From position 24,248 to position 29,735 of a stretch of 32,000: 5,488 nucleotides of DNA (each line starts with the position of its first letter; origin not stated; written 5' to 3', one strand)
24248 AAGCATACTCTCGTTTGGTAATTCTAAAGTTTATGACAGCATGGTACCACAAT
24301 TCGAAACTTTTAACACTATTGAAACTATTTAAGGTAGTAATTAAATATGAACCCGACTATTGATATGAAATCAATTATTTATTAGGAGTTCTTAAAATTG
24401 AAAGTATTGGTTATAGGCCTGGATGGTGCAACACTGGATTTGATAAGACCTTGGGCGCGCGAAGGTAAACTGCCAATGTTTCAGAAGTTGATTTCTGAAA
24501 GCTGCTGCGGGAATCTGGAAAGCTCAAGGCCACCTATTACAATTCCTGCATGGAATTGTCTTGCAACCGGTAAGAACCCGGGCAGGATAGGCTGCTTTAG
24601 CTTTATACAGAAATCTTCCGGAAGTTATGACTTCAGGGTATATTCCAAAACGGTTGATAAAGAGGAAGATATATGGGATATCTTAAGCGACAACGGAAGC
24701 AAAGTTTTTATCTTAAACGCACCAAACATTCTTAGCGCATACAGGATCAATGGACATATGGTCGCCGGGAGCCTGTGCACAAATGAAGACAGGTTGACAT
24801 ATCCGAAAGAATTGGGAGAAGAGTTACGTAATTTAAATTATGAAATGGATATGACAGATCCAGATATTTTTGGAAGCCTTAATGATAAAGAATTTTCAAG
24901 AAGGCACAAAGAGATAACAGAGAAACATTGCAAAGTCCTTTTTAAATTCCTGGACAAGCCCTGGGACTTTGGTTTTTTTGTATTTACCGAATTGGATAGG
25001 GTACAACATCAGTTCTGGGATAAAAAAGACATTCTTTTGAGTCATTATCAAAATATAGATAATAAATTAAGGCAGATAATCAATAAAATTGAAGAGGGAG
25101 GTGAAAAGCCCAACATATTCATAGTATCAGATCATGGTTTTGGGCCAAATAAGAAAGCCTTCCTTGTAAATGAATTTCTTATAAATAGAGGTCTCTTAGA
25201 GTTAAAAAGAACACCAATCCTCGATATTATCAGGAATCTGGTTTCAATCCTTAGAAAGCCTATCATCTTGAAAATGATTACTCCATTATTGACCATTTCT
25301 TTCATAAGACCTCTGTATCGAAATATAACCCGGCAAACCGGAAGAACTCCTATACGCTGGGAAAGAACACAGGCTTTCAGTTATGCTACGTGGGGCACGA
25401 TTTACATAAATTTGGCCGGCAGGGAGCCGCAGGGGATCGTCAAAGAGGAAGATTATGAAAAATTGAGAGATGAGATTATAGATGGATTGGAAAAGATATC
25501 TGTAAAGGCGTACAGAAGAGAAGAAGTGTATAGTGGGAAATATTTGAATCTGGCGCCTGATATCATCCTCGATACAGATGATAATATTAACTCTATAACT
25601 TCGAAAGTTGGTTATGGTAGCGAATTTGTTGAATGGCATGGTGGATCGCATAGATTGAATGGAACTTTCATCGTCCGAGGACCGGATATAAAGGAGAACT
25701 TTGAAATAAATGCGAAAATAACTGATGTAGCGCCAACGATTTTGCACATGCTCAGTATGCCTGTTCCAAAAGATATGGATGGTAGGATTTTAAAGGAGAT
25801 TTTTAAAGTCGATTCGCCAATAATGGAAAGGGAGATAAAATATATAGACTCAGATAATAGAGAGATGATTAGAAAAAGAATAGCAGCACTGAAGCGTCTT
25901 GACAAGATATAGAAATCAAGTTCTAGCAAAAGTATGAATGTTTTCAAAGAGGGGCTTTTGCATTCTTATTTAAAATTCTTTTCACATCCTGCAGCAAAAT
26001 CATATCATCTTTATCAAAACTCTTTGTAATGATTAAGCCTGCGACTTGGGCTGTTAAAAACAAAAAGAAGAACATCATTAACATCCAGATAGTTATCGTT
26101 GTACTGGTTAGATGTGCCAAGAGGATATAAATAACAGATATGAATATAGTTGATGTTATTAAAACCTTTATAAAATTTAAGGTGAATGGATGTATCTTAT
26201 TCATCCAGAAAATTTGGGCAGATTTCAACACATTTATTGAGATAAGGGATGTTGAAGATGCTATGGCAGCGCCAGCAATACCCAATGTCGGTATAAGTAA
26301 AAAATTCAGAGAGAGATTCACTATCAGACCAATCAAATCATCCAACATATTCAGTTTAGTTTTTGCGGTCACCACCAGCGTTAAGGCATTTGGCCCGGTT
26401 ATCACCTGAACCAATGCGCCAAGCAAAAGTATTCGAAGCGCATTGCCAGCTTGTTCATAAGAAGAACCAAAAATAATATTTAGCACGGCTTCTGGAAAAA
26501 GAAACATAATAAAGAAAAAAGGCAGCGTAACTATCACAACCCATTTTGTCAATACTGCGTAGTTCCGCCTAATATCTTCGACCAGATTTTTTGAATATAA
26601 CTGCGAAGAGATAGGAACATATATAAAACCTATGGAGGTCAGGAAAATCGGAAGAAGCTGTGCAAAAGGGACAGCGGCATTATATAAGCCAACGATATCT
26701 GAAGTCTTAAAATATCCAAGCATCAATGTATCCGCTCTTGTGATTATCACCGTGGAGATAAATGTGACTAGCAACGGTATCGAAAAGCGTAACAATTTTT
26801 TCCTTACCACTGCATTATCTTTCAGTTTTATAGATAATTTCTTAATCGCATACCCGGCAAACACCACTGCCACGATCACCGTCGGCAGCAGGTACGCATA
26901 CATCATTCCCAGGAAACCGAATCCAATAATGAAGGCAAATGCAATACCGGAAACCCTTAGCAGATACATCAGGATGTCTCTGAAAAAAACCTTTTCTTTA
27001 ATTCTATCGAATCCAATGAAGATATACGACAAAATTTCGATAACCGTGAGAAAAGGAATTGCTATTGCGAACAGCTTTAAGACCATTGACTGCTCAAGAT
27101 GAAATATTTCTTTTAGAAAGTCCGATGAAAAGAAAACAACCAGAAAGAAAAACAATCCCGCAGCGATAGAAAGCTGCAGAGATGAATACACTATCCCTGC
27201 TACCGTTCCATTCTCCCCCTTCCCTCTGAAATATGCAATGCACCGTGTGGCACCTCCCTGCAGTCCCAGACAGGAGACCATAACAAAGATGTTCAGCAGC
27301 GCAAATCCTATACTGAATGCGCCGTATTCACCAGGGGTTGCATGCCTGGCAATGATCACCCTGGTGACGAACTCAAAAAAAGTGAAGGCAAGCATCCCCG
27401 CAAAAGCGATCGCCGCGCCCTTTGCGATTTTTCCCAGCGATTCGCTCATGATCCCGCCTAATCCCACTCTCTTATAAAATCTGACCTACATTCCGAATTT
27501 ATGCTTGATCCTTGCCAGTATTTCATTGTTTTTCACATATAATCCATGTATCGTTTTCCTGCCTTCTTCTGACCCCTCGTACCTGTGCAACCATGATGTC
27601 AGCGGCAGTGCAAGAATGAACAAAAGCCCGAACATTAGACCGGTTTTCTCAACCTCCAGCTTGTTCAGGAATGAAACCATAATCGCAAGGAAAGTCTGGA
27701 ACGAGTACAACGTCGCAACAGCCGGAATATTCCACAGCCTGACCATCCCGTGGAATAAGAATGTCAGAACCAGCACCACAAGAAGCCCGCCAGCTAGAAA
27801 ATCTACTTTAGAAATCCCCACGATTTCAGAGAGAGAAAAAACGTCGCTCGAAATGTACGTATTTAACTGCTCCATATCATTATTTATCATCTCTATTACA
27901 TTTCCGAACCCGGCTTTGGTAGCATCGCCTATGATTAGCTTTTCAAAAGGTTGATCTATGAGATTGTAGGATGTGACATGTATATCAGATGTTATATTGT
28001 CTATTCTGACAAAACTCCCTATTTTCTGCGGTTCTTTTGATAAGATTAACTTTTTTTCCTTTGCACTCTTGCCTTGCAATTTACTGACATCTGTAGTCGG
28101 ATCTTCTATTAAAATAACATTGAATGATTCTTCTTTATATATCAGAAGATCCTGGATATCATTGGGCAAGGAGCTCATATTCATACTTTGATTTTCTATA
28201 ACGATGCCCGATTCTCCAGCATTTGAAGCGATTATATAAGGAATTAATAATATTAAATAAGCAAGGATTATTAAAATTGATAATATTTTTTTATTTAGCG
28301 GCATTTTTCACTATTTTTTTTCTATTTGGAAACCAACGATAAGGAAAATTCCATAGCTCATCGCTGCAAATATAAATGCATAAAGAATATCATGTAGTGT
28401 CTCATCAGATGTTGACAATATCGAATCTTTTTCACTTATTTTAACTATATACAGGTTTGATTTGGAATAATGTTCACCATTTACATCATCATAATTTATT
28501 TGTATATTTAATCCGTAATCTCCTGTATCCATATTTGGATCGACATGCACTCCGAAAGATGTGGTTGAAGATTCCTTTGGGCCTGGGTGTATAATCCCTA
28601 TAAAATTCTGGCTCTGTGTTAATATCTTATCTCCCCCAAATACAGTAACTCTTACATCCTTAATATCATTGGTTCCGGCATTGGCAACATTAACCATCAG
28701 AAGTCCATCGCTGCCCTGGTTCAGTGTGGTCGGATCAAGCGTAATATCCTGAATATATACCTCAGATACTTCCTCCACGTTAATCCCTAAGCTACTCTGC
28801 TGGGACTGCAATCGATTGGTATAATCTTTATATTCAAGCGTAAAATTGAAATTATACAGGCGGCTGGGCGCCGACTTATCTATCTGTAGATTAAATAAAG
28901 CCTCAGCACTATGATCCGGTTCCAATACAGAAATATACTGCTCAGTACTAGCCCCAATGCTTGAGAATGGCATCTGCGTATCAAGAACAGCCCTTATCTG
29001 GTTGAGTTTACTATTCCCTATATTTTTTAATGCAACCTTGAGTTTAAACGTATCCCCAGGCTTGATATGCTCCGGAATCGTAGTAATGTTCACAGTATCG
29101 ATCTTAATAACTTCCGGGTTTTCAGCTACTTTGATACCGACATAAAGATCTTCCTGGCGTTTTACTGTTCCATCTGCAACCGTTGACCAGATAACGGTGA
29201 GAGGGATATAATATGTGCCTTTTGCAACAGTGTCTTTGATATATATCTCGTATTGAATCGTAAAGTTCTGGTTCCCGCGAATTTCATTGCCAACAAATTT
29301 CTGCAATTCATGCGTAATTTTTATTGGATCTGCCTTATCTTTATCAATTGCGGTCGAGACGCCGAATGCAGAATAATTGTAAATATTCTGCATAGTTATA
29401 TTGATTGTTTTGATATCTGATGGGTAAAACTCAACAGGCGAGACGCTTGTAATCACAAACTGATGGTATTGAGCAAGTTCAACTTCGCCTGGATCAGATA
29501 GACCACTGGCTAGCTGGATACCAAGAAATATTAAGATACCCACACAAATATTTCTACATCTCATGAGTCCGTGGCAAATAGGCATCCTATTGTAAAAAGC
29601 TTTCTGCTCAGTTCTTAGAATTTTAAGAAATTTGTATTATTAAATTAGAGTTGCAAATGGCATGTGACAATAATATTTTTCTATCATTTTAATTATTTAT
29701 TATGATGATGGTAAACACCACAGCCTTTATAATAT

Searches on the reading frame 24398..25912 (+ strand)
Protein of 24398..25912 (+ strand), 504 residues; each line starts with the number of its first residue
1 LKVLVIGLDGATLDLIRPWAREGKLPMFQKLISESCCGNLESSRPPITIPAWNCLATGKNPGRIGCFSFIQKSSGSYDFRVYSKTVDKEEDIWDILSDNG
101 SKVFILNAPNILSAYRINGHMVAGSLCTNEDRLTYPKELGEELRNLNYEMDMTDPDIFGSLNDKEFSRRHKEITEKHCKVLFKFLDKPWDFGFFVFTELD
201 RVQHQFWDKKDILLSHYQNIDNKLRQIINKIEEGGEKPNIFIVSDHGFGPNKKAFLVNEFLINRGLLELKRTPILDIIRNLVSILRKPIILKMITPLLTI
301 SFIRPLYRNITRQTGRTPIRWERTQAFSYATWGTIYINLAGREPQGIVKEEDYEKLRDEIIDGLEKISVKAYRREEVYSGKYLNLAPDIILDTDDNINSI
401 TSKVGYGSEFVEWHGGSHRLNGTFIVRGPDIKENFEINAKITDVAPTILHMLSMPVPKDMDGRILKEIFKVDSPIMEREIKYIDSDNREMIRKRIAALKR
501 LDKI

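Call 8: search_protein_families(library=pfam, proteins=[window:24398-25912:+], max_evalue=0.01)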
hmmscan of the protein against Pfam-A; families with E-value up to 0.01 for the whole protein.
window:24398-25912:+ (504 aa): 1 family
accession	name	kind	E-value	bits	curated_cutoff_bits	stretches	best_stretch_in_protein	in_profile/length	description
PF01663.27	Phosphodiest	-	7.1e-40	138.1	23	1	3-416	1-341/342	Type I phosphodiesterase / nucleotide pyrophosphatase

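Call 23: search_solved_structures(query=window:24398-25912:+, max_evalue=0.01)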
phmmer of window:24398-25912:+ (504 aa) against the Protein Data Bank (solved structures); distinct sequences matched with E-value up to 0.01: 0.

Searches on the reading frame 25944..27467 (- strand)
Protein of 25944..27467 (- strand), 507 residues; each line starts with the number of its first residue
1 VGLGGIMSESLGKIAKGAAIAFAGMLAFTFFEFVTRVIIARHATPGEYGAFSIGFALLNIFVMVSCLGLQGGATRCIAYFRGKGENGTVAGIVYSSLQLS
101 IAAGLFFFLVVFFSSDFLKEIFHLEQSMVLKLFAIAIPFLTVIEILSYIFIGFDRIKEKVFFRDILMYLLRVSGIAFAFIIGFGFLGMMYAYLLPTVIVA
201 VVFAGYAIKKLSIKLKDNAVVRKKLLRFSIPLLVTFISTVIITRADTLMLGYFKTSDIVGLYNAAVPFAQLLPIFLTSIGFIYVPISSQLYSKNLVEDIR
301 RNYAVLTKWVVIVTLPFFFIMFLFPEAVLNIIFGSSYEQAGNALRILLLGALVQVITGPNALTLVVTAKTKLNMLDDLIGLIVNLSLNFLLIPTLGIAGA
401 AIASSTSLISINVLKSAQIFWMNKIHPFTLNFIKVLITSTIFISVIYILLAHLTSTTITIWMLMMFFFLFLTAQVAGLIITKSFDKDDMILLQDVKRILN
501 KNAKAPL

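Call 8: search_protein_families(library=pfam, proteins=[window:25944-27467:-], max_evalue=0.01)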
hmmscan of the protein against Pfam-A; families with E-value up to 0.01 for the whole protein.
window:25944-27467:- (507 aa): 4 families
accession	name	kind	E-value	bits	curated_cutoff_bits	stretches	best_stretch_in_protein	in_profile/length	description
PF01943.22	Polysacc_synt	-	1.5e-18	67.7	28.2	1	15-290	2-273/274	Polysaccharide biosynthesis protein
PF13440.11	Polysacc_synt_3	-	3.9e-13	49.7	23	1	38-340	1-291/293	Polysaccharide biosynthesis protein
PF01554.23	MatE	-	1.3e-12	48.1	24.9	2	231-390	1-161/161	MatE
PF03023.19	MurJ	-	0.0029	16.7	27.4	1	226-465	208-444/451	Lipid II flippase MurJ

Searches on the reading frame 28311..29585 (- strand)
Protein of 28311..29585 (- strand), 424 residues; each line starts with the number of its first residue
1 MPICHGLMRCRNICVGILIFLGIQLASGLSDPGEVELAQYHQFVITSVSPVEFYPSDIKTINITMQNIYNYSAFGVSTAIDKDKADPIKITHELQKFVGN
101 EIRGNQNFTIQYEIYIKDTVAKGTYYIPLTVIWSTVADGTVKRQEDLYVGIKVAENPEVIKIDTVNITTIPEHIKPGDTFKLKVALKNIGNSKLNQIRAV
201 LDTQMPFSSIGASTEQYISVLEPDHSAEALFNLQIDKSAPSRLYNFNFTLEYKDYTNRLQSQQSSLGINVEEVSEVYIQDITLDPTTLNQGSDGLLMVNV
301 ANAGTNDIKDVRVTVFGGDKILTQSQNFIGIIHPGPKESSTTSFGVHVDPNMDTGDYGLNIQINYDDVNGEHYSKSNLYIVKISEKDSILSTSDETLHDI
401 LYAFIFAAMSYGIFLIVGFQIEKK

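Call 8: search_protein_families(library=pfam, proteins=[window:28311-29585:-], max_evalue=0.01)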
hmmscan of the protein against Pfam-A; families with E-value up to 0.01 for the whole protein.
window:28311-29585:- (424 aa): 3 families
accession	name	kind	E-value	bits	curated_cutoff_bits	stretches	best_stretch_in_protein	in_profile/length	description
PF07705.17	CARDB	-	1.6e-06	28.7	22.7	0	165-239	6-75/101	CARDB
PF10633.15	NPCBM_assoc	-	4.5e-06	27.2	24.4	0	175-252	2-77/78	NPCBM-associated, NEW3 domain of alpha-galactosidase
PF16383.10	DUF4992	-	0.0098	16.1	29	0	150-213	85-148/183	Domain of unknown function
